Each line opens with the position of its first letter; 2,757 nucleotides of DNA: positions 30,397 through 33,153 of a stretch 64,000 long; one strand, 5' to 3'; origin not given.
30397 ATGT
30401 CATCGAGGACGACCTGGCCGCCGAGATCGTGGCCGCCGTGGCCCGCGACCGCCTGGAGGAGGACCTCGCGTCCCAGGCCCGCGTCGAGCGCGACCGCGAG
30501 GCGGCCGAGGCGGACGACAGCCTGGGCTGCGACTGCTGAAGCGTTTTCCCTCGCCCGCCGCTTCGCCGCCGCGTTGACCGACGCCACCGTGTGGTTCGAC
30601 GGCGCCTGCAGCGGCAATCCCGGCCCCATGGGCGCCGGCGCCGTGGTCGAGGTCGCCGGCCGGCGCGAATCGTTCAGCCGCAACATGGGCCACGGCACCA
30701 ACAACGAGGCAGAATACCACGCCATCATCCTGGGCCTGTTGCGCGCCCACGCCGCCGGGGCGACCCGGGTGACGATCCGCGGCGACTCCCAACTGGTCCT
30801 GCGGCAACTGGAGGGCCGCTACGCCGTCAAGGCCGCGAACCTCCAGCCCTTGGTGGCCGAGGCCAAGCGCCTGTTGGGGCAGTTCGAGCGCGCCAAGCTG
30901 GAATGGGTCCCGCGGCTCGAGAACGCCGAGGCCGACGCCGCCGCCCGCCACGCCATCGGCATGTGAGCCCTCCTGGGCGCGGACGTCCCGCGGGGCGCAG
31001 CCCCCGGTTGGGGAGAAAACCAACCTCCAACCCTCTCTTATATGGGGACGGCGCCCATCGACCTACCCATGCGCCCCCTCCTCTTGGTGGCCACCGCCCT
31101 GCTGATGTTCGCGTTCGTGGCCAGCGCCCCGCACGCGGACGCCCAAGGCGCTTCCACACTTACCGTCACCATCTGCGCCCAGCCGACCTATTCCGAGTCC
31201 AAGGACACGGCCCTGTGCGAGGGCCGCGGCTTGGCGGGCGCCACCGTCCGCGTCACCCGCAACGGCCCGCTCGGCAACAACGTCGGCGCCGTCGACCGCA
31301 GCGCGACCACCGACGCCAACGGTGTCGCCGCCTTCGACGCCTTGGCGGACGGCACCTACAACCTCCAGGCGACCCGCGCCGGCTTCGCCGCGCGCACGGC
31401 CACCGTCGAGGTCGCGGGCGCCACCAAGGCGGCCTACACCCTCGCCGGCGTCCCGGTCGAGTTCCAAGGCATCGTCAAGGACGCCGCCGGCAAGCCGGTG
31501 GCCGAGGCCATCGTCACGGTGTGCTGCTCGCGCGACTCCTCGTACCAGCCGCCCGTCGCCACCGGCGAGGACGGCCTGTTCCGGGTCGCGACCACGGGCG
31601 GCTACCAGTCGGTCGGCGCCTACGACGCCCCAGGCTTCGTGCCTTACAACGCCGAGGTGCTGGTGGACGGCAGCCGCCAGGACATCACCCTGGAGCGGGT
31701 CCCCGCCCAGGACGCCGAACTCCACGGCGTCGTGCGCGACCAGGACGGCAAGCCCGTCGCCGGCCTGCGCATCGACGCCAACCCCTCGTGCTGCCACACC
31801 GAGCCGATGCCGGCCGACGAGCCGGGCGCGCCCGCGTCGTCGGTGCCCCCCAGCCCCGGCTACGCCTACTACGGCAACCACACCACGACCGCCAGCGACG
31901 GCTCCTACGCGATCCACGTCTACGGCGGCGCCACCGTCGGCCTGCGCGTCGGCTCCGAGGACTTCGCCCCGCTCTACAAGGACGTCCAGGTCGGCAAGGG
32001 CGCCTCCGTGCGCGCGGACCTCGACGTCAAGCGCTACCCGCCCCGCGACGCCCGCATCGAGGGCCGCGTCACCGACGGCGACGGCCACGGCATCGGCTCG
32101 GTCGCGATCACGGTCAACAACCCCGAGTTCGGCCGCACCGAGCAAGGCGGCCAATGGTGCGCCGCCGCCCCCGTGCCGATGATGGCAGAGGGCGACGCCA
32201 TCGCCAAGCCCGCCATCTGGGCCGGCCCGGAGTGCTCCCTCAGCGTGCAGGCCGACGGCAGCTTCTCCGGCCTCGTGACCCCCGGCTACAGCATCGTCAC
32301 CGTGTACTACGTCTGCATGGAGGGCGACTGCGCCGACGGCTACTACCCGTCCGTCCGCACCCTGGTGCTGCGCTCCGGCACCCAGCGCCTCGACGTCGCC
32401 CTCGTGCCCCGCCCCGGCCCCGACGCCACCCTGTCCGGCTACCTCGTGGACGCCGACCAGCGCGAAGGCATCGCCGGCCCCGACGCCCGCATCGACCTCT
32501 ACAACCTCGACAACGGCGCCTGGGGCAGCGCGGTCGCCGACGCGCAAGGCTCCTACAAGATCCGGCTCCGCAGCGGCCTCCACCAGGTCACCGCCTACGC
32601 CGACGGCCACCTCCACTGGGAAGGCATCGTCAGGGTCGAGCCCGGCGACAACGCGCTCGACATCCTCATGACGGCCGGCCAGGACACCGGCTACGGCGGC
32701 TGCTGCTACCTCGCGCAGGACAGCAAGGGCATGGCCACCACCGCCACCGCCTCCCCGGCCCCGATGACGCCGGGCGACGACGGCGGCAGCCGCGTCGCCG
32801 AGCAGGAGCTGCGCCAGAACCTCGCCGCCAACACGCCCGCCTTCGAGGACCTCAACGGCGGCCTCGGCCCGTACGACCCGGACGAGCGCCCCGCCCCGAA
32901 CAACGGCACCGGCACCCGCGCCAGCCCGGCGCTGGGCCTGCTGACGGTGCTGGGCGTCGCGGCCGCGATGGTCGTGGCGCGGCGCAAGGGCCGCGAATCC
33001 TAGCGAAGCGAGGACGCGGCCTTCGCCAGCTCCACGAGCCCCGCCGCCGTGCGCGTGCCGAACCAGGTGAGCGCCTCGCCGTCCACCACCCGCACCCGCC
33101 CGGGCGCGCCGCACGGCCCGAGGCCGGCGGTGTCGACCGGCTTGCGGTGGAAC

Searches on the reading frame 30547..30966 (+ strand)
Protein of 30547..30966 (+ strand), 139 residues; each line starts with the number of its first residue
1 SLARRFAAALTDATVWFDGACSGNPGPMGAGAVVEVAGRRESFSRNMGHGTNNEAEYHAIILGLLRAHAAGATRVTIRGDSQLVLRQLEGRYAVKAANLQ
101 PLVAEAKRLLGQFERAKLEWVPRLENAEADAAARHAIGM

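Call 85: search_protein_families(library=pfam, proteins=[window:30547-30966:+], max_evalue=0.0001)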
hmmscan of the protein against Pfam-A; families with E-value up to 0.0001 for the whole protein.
window:30547-30966:+ (139 aa): 2 families
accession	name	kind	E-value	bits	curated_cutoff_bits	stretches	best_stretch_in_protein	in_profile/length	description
PF13456.12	RVT_3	-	2.8e-19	69.7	21.6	1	17-136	2-123/123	Reverse transcriptase-like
PF00075.30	RNase_H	-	7.6e-12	46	25.8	1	13-136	4-139/141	RNase H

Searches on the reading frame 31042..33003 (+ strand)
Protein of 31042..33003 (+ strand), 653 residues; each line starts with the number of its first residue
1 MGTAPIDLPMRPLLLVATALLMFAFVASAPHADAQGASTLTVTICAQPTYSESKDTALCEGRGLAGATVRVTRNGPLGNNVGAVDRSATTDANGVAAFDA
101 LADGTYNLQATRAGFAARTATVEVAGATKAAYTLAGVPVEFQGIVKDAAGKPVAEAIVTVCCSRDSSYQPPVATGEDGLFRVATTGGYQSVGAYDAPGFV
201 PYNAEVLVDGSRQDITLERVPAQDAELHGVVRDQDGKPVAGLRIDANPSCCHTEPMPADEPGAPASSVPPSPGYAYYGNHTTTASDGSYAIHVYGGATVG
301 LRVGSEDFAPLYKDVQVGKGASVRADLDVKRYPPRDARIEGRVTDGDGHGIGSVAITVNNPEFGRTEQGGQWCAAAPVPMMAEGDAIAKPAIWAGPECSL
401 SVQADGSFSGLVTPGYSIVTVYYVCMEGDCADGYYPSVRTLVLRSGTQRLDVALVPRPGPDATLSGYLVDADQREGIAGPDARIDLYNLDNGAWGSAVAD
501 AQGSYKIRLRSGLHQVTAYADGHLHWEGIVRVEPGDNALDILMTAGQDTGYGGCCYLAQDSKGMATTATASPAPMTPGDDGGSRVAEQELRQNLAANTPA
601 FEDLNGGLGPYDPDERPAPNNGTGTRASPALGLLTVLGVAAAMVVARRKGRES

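Call 85: search_protein_families(library=pfam, proteins=[window:31042-33003:+], max_evalue=0.0001)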
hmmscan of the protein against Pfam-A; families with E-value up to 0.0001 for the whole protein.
window:31042-33003:+ (653 aa): 7 families
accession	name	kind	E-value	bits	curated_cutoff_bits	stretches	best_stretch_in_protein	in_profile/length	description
PF13620.12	CarboxypepD_reg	-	5.4e-34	116.8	32.3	2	61-128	11-73/82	Carboxypeptidase regulatory-like domain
PF13715.12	CarbopepD_reg_2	-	6.6e-08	32.9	32.2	0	86-129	26-69/88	CarboxypepD_reg-like domain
PF25020.1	TTR_TEN1-4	-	7.1e-08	32.7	27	0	280-317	36-73/86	Teneurin TTR-like domain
PF10670.15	DUF4198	-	2.5e-06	28.2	34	0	58-111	154-206/209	Domain of unknown function (DUF4198)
PF02369.22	Big_1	-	3.5e-06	27.5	34.9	0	139-186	19-68/93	Bacterial Ig-like domain (group 1)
PF14686.12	fn3_3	-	5.9e-05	23.2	24.4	0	88-129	29-73/75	Polysaccharide lyase family 4, domain II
PF17802.7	SpaA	-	7.2e-05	23.3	23.1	0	61-119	13-69/91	Prealbumin-like fold domain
